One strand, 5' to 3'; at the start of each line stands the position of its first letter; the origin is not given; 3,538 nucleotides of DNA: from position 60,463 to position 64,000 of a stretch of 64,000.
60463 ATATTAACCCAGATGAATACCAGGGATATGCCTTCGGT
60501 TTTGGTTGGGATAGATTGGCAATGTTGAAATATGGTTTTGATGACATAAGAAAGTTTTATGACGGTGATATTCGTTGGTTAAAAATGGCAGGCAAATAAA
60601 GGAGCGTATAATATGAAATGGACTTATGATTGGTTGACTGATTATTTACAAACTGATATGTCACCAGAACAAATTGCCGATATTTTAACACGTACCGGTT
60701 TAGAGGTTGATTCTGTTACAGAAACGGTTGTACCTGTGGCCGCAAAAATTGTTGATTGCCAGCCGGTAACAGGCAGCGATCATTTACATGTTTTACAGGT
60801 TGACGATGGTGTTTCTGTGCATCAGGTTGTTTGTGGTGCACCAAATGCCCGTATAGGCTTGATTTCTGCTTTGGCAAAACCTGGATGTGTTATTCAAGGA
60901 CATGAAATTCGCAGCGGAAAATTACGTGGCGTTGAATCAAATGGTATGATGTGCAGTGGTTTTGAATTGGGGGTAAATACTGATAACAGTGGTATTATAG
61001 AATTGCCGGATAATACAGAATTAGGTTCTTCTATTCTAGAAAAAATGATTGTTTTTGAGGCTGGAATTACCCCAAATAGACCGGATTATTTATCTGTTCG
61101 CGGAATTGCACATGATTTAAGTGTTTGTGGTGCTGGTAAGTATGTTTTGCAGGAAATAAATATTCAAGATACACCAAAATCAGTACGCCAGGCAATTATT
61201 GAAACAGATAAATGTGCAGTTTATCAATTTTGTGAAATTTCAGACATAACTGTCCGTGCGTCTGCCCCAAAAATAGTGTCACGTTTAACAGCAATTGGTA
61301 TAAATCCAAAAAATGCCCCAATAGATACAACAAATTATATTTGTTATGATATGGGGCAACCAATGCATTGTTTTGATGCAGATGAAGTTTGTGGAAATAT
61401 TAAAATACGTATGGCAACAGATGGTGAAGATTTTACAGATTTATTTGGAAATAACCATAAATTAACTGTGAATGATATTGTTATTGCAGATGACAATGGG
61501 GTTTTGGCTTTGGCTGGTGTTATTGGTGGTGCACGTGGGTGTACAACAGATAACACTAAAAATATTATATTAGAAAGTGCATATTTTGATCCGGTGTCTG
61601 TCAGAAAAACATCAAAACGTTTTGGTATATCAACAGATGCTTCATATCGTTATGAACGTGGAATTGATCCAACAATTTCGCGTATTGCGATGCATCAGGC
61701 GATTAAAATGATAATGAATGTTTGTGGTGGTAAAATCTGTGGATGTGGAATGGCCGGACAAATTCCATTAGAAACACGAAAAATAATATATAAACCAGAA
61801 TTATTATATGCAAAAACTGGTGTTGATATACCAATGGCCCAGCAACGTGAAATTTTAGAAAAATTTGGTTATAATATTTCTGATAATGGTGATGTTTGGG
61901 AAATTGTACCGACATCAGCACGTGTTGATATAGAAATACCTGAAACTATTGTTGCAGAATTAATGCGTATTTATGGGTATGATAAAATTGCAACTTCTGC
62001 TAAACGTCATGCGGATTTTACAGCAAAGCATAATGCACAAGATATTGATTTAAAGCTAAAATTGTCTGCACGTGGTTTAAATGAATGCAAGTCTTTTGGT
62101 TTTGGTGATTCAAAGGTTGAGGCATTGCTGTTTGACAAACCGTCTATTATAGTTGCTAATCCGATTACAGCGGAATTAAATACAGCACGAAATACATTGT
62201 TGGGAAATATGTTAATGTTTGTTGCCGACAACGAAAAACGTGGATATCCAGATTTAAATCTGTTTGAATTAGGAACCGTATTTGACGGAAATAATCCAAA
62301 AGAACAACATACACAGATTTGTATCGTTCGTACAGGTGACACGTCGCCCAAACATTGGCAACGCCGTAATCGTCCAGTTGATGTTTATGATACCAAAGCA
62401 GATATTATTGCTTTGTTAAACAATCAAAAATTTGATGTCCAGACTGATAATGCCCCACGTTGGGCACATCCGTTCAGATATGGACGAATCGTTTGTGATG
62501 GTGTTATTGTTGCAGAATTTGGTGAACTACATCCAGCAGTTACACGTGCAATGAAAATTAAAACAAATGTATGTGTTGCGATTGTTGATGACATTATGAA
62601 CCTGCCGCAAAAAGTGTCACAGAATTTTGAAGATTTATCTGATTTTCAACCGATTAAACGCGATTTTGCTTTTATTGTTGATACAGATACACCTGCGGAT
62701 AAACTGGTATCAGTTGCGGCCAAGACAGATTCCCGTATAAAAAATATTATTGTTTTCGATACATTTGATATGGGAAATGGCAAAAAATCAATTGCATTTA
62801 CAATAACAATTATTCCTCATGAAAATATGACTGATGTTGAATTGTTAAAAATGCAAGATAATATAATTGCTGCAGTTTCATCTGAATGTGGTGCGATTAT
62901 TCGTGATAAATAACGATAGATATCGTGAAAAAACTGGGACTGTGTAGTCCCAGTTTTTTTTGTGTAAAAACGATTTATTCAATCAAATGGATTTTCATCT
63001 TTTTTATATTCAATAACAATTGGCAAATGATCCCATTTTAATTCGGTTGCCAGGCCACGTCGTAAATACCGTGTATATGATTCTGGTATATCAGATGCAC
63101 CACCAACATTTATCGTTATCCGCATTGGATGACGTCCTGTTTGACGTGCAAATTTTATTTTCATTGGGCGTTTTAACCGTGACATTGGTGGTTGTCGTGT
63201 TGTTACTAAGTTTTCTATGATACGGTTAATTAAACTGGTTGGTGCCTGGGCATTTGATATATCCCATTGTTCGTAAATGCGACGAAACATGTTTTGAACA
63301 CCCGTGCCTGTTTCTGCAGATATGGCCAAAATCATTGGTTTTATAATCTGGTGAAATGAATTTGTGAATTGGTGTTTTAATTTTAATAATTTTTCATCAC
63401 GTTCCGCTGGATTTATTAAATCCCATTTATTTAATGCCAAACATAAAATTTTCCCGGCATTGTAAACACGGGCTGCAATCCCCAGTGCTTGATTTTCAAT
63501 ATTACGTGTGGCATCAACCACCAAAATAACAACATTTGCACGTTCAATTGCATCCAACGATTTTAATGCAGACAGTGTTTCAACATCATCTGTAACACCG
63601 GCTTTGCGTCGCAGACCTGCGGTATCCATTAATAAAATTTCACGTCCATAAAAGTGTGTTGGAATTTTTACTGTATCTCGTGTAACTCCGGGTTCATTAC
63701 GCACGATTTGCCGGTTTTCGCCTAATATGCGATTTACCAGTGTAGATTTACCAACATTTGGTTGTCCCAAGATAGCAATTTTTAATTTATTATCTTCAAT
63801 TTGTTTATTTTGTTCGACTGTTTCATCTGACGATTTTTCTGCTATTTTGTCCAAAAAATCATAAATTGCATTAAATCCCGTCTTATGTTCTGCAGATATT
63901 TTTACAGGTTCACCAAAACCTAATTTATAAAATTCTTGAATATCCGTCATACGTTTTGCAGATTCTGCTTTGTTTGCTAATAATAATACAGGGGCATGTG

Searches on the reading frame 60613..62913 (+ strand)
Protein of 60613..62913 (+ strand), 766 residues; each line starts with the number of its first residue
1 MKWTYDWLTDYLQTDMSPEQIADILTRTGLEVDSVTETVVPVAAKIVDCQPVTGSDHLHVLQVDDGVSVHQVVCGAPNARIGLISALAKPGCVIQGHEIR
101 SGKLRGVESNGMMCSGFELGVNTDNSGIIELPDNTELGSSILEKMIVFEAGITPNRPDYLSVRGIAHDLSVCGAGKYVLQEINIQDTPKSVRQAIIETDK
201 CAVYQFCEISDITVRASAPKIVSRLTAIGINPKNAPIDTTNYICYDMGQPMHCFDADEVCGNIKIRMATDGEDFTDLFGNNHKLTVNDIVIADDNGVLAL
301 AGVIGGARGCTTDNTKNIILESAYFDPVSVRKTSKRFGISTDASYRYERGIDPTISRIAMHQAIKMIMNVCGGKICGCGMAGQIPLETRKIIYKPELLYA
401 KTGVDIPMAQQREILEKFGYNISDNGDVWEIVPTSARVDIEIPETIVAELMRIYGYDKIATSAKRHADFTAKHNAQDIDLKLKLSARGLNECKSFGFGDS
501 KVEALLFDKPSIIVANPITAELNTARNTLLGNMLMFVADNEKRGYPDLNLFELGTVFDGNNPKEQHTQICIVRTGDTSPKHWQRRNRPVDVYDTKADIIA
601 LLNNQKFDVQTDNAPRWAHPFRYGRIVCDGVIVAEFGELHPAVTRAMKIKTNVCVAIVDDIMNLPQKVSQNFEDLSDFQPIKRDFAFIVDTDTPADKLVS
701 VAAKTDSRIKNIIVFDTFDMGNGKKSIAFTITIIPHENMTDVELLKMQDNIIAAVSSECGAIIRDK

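Call 97: find_encoding_contigs(protein=window:60613-62913:+, flank=10000, max_places=1)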
Protein window:60613-62913:+ (766 aa): 2 contigs read that carry it; 1 place shown.
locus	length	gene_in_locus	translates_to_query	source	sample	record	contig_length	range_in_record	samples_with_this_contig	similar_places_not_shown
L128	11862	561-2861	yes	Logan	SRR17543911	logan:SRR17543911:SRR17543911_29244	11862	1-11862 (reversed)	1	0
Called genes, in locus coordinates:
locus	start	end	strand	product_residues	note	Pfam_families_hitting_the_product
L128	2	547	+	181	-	?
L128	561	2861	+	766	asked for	PF01588:tRNA_bind, PF03483:B3_4, PF03484:B5, PF17759:tRNA_synthFbeta, PF03147:FDX-ACB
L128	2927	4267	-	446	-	PF00071:Ras (faint), PF00350:Dynamin_N (faint), PF01926:MMR_HSR1, PF02421:FeoB_N, PF01926:MMR_HSR1, PF02421:FeoB_N, PF00009:GTP_EFTU (weak), PF14714:KH_dom-like, +5 more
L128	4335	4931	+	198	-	-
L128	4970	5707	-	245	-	PF13570:Beta-prop_ACSF4 (faint), PF13360:PQQ_2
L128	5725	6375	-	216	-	-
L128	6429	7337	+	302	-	PF00140:Sigma70_r1_2 (faint), PF04542:Sigma70_r2, PF04545:Sigma70_r4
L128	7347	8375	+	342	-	-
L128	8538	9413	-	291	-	PF01210:NAD_Gly3P_dh_N, PF07479:NAD_Gly3P_dh_C, PF20618:GPD_NAD_C_bact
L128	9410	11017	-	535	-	PF09976:TPR_21 (faint), PF14559:TPR_19 (faint), PF07719:TPR_2 (faint), PF13181:TPR_8 (faint)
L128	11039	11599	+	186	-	PF02527:GidB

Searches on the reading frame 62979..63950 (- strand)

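Call 74: search_protein_families(library=pfam, proteins=[window:62979-63950:-], max_evalue=0.01)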
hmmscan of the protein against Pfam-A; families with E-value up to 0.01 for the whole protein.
window:62979-63950:- (323 aa): 15 families
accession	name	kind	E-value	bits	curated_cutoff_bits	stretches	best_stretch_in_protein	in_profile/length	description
PF01926.29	MMR_HSR1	-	8.3e-23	81.1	21.9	1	57-175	1-113/113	50S ribosome-binding GTPase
PF14714.11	KH_dom-like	-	2e-15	57.3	27.3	1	237-316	3-81/81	KH-domain-like of EngA bacterial GTPase enzymes, C-terminal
PF02421.24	FeoB_N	-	4e-15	56.1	27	1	57-223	2-154/156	Ferrous iron transport protein B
PF00009.33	GTP_EFTU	-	1.3e-11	44.9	26.5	1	135-227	90-184/188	Elongation factor Tu GTP binding domain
PF03193.22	RsgA_GTPase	-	4.5e-06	27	30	1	45-114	97-169/174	RsgA GTPase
PF00350.29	Dynamin_N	-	1.5e-05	25.5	27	1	58-96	1-38/168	Dynamin family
PF03308.22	MeaB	-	3.6e-05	23.4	23.1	0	158-233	165-239/273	Methylmalonyl Co-A mutase-associated GTPase MeaB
PF04548.22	AIG1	-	5.3e-05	23.1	27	1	57-152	2-97/212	AIG1 family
PF00071.28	Ras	-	0.00031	20.8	21.6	1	57-228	1-159/162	Ras family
PF08477.19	Roc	-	0.00074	20.2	27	1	57-94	1-39/119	Ras of Complex, Roc, domain of DAPkinase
PF13401.12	AAA_22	-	0.0045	17.7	27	0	56-164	6-109/130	AAA domain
PF00025.27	Arf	-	0.0048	16.8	22.3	0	51-88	10-47/174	ADP-ribosylation factor family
PF00503.26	G-alpha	-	0.0051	16.4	48.8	0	38-75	4-41/333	G-protein alpha subunit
PF02492.25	cobW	-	0.008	16.2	20.7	0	129-197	106-174/180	CobW/HypB/UreG, nucleotide-binding domain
PF18709.6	DLP_helical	-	0.0086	15.8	25.5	0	155-204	249-298/340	Dynamin-like helical domain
